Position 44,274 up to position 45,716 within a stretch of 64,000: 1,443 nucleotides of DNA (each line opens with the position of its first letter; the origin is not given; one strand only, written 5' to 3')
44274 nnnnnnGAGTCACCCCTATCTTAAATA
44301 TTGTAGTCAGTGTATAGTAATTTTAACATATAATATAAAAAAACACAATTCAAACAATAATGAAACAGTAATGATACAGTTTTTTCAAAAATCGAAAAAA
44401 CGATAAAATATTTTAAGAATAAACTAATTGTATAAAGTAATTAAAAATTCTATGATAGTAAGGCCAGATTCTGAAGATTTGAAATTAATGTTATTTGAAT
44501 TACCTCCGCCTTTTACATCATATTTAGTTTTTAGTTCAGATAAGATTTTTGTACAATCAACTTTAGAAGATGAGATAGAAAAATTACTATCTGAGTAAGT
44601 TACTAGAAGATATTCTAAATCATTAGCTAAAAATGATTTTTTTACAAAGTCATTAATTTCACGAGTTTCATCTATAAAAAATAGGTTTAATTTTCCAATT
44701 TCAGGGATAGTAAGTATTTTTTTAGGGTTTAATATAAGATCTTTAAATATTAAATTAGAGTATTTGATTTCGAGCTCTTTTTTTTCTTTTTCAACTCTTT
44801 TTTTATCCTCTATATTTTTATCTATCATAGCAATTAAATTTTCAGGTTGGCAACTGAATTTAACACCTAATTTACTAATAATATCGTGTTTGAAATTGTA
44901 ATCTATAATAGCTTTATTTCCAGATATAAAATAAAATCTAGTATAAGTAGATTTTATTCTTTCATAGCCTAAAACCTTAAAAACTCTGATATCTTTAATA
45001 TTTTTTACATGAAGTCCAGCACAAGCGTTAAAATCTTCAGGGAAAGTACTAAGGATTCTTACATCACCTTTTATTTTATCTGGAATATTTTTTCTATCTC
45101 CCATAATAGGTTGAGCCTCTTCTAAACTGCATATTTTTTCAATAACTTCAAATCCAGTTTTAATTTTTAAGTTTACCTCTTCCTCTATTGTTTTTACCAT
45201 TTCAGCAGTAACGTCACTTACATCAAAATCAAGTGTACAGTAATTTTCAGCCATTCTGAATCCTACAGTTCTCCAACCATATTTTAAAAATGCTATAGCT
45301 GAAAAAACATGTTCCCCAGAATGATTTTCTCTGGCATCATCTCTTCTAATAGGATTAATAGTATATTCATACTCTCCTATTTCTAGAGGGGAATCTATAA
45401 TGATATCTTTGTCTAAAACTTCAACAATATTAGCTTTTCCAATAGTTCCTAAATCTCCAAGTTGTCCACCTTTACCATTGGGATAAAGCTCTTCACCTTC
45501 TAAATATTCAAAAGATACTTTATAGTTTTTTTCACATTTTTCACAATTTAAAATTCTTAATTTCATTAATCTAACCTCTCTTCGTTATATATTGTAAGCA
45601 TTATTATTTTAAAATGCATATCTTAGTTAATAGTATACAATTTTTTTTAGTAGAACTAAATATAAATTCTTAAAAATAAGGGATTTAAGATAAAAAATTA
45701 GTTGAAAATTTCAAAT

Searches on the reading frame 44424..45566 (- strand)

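Call 77: search_protein_families(library=pfam, proteins=[window:44424-45566:-], max_evalue=0.001)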
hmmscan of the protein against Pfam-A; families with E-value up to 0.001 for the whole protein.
window:44424-45566:- (380 aa): 1 family
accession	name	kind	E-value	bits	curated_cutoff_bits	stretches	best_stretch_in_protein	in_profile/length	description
PF07973.19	tRNA_SAD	-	2.7e-08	34.1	24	1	169-212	1-44/44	Threonyl and Alanyl tRNA synthetase second additional domain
